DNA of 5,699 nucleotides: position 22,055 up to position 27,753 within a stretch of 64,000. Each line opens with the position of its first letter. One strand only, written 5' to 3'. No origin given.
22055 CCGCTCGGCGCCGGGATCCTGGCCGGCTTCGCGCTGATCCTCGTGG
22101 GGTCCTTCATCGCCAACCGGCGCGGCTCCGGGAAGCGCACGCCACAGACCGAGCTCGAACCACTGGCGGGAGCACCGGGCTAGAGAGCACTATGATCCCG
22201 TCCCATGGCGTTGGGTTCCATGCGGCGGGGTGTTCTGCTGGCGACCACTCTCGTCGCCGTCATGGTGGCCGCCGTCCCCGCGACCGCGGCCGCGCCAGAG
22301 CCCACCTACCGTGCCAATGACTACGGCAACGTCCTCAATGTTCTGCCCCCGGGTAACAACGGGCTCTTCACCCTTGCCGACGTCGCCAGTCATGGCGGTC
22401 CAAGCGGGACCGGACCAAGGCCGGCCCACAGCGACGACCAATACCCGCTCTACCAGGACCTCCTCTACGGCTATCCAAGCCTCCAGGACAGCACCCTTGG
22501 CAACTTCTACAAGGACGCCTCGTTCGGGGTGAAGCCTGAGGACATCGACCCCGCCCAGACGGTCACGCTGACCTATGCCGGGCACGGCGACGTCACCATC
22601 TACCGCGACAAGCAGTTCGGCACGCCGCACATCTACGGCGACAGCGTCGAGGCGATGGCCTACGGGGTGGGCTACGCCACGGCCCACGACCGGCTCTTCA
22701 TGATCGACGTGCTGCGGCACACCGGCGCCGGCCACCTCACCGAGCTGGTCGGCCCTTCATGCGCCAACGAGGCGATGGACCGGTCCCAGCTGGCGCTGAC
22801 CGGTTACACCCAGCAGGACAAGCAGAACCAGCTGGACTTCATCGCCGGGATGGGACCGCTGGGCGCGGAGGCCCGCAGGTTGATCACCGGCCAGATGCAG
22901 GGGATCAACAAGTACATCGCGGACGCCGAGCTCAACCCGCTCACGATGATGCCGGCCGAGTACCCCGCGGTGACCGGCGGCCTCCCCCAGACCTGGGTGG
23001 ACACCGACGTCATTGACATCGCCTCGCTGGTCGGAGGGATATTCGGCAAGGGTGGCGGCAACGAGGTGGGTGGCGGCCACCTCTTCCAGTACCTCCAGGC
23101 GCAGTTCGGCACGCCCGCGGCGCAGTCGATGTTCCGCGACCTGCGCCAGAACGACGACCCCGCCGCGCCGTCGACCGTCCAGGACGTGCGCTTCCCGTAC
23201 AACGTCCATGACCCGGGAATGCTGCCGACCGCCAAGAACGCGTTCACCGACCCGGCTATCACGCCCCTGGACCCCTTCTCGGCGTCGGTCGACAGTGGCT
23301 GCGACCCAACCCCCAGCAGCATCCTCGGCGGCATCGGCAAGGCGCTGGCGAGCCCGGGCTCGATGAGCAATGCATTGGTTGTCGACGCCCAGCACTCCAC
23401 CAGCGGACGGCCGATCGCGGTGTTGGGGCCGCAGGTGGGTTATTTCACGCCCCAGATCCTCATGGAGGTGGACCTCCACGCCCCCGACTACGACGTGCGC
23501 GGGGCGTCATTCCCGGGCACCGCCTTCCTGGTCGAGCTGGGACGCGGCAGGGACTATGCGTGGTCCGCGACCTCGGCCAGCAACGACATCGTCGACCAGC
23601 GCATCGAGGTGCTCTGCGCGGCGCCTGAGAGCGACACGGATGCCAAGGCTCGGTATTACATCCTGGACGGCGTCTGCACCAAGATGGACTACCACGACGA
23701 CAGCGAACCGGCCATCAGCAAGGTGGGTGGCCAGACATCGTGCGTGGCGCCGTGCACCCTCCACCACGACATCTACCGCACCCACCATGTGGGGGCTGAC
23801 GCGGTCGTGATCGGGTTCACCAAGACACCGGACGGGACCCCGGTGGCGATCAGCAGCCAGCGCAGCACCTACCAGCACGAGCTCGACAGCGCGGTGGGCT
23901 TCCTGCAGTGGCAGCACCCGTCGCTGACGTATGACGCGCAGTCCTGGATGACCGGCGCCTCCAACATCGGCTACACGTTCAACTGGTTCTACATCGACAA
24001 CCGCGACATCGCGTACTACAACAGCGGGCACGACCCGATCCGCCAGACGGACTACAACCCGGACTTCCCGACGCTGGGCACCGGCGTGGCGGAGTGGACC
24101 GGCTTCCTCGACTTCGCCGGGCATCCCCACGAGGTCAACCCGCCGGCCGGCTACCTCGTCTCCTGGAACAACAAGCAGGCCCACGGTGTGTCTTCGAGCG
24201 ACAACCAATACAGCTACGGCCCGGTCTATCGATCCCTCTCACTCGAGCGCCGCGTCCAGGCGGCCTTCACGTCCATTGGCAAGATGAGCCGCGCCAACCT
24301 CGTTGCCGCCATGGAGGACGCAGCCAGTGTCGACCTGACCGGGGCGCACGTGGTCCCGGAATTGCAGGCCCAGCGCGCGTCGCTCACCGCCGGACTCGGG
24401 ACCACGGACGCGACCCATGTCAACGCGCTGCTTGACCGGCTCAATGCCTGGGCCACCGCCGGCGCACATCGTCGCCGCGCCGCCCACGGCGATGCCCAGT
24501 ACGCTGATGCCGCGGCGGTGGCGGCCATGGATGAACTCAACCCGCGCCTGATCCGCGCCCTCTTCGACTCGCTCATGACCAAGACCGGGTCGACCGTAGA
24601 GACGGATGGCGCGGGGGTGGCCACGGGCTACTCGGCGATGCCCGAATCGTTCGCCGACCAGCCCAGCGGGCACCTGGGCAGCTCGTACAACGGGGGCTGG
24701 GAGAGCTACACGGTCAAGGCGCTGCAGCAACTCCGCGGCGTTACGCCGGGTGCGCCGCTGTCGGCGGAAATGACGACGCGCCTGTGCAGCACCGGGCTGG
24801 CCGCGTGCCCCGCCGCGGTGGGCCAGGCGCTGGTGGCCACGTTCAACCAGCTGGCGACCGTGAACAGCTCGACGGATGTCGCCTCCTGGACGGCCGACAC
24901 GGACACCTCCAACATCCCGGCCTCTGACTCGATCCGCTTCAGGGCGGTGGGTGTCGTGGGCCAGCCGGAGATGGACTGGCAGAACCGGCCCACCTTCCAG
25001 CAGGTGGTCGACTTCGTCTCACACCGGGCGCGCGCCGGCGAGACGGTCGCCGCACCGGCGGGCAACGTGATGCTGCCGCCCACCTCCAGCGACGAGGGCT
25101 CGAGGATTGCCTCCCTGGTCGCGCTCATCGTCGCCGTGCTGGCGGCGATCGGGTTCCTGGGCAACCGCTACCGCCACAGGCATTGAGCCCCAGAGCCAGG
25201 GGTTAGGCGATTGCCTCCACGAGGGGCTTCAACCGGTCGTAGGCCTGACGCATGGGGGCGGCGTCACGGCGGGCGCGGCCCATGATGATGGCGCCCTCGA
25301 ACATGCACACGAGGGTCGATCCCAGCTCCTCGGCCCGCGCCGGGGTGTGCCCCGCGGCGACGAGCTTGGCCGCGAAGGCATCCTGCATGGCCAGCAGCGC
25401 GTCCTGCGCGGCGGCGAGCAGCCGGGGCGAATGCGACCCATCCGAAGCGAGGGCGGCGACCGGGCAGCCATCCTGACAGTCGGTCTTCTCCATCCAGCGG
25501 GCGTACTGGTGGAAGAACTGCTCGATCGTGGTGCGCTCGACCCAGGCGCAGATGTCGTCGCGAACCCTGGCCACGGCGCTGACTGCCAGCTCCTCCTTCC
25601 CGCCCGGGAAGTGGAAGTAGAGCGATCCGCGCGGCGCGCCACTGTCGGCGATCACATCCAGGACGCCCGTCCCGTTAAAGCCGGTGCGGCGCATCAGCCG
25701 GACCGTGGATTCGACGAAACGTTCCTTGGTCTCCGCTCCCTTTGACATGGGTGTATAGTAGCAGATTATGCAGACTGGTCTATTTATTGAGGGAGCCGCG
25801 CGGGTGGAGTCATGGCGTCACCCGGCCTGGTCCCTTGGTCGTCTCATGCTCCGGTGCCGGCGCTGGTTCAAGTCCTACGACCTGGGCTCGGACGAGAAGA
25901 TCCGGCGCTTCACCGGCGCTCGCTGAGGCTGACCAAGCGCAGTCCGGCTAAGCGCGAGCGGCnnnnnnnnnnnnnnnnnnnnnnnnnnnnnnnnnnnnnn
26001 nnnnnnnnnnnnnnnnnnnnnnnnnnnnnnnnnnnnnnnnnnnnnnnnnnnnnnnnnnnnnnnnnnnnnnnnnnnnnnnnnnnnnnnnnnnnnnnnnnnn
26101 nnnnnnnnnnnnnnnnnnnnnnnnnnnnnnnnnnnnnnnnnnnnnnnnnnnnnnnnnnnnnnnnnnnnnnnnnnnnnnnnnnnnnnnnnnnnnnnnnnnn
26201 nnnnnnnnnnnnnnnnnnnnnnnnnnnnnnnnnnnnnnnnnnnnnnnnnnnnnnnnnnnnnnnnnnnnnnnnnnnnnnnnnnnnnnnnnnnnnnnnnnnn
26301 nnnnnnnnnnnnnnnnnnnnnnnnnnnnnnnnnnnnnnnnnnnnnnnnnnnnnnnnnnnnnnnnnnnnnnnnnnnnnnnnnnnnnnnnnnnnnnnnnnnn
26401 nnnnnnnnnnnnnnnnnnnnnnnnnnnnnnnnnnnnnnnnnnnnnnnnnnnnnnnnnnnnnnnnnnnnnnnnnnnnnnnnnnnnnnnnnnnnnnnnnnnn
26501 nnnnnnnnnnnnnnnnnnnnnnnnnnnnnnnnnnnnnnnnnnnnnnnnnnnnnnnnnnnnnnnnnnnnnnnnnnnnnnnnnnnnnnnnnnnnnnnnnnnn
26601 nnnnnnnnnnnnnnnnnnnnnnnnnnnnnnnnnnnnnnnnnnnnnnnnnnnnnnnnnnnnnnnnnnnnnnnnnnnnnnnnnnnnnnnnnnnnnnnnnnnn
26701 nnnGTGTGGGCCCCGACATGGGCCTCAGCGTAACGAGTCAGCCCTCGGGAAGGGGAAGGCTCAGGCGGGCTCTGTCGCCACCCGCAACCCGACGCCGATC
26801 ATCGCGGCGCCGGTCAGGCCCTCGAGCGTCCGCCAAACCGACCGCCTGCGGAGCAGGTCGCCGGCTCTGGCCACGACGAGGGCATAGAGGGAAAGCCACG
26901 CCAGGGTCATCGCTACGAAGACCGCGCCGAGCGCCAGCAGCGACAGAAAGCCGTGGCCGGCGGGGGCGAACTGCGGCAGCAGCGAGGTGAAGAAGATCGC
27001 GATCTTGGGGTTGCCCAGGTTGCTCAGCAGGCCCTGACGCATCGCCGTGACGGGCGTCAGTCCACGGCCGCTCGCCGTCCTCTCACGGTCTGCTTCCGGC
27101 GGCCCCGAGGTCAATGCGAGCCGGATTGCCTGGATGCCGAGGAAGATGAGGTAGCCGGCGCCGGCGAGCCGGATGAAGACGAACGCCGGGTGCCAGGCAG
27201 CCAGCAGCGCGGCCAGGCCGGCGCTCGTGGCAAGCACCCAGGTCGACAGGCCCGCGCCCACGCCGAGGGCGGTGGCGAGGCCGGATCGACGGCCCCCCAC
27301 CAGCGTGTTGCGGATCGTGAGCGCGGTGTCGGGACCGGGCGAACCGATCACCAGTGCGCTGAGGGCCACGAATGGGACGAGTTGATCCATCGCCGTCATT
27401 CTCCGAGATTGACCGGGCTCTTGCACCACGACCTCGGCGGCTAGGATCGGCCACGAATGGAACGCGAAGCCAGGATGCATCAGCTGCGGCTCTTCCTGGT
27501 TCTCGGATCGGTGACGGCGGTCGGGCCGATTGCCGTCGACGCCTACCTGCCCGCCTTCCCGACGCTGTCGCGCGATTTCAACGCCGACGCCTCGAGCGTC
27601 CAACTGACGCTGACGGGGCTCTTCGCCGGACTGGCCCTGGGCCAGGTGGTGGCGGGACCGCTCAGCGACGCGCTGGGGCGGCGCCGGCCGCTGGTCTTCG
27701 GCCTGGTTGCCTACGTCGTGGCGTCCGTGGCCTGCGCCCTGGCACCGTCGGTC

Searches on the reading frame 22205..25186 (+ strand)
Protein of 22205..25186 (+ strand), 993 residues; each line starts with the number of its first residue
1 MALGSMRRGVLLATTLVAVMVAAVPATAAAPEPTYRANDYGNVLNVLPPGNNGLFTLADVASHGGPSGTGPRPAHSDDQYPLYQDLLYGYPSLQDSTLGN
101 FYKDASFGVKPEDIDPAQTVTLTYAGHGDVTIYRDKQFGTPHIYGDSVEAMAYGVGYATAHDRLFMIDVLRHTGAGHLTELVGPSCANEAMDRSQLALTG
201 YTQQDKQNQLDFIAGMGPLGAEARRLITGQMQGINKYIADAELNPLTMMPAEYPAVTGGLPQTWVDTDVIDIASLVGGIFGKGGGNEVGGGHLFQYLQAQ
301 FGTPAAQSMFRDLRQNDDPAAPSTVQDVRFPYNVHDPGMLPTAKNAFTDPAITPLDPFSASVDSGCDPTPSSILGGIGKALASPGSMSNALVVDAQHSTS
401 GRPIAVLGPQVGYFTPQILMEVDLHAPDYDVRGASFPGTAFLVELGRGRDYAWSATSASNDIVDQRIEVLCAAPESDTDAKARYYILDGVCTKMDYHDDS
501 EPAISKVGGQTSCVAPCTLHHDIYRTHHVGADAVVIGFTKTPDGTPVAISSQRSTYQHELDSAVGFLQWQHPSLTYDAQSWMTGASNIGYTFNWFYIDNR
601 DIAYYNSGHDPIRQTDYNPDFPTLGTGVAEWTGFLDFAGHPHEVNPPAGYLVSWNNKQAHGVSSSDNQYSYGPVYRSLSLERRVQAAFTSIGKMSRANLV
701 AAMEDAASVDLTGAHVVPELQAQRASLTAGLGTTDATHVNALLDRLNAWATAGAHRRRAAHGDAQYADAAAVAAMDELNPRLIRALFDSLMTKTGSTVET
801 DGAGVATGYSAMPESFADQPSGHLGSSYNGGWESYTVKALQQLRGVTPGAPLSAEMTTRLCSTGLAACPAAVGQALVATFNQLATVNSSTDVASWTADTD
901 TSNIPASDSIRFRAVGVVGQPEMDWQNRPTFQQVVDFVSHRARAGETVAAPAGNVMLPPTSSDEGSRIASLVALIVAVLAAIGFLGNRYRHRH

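Call 14: search_protein_families(library=pfam, proteins=[window:22205-25186:+], max_evalue=0.001)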
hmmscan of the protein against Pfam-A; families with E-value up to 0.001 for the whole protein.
window:22205-25186:+ (993 aa): 1 family
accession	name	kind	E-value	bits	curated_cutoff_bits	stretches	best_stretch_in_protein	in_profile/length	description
PF01804.23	Penicil_amidase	-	1.9e-87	295.3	21.3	1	129-896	1-574/675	Penicillin amidase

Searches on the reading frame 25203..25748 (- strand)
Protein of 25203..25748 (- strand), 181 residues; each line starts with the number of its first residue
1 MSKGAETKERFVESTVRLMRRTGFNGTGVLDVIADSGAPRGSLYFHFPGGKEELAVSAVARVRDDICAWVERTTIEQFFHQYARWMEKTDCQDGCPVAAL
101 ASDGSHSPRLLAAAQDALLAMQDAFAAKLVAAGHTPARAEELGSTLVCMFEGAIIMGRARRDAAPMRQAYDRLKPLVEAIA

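Call 14: search_protein_families(library=pfam, proteins=[window:25203-25748:-], max_evalue=0.001)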
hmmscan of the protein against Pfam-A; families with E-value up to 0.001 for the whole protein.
window:25203-25748:- (181 aa): 3 families
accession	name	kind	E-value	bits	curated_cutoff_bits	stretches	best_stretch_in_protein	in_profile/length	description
PF21993.1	TetR_C_13_2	-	4.4e-25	88.4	27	1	74-169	4-100/103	Transcriptional regulator LmrA/YxaF-like, C-terminal domain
PF00440.29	TetR_N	-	1.2e-07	31.8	24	1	13-55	3-44/47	Bacterial regulatory proteins, tetR family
PF16925.10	TetR_C_13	-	4.1e-07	30.8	27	1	75-170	5-106/109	Tetracyclin repressor-like, C-terminal domain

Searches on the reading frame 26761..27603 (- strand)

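Call 14: search_protein_families(library=pfam, proteins=[window:26761-27603:-], max_evalue=0.001)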
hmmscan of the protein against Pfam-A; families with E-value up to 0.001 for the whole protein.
window:26761-27603:- (280 aa): 1 family
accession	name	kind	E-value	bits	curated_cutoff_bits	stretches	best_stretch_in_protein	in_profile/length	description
PF01810.24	LysE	-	6.2e-33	114.3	25.6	1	87-277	5-191/193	LysE type translocator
